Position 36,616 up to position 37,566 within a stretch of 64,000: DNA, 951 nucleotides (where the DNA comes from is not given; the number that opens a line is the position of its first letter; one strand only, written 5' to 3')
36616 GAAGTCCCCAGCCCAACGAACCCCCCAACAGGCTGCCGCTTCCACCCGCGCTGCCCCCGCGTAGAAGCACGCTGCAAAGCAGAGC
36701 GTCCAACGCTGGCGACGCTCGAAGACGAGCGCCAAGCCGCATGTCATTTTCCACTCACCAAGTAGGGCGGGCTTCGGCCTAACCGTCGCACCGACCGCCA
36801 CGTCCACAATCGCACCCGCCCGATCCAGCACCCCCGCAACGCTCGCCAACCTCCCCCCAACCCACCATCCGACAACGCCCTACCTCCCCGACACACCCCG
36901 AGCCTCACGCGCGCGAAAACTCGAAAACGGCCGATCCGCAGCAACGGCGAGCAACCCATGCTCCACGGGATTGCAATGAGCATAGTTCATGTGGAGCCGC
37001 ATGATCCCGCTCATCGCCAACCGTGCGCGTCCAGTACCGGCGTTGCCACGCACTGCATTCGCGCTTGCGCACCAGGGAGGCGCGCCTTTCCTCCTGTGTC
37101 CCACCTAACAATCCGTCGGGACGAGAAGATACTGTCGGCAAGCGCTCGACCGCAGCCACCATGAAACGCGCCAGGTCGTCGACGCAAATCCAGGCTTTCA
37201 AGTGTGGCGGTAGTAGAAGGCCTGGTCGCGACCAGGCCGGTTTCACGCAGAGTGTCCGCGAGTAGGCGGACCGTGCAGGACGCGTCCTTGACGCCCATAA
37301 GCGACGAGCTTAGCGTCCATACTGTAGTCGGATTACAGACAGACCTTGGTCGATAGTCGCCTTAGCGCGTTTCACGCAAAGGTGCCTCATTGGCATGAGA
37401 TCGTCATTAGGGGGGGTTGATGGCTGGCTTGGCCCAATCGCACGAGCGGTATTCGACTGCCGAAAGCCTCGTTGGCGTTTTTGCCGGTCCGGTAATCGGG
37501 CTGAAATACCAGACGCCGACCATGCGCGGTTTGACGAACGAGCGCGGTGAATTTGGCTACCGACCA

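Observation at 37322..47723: Self-contained, apparently undescribed catabolic island: TBDR + NTF2-like enzyme + two CocE hydrolases + flavin monooxygenase + tandem VOC protein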

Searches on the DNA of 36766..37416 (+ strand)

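Call 41: search_dna_similar(query=window:36766-37416:+, collection=plasmids, mode=distant, max_rows=10)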
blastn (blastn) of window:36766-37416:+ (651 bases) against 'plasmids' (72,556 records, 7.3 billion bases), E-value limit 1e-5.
Records with a match: 1; places in all: 1; records where one place covers at least 80% of the query: 0.
Best place of each record, by identity: 60-80% 1.
By first word of the organism name: Lichenicola 1.
By predicted mobility (MOB-suite, as given by PLSDB): non-mobilizable 1.
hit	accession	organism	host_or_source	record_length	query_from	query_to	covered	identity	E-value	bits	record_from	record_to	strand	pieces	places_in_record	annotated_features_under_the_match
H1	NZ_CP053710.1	Lichenicola cladoniae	Cladonia borealis,cell culture,lichen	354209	372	465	14%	74.7%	2e-6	61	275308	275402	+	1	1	none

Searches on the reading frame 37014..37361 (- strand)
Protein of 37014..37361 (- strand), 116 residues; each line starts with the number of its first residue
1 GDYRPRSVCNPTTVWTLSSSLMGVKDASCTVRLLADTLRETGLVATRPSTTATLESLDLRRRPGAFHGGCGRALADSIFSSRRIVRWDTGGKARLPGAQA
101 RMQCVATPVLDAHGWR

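Call 37: search_protein_families(library=pfam, proteins=[window:37014-37361:-], max_evalue=1)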
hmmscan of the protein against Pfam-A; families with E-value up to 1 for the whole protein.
seq(116 aa): 0 families
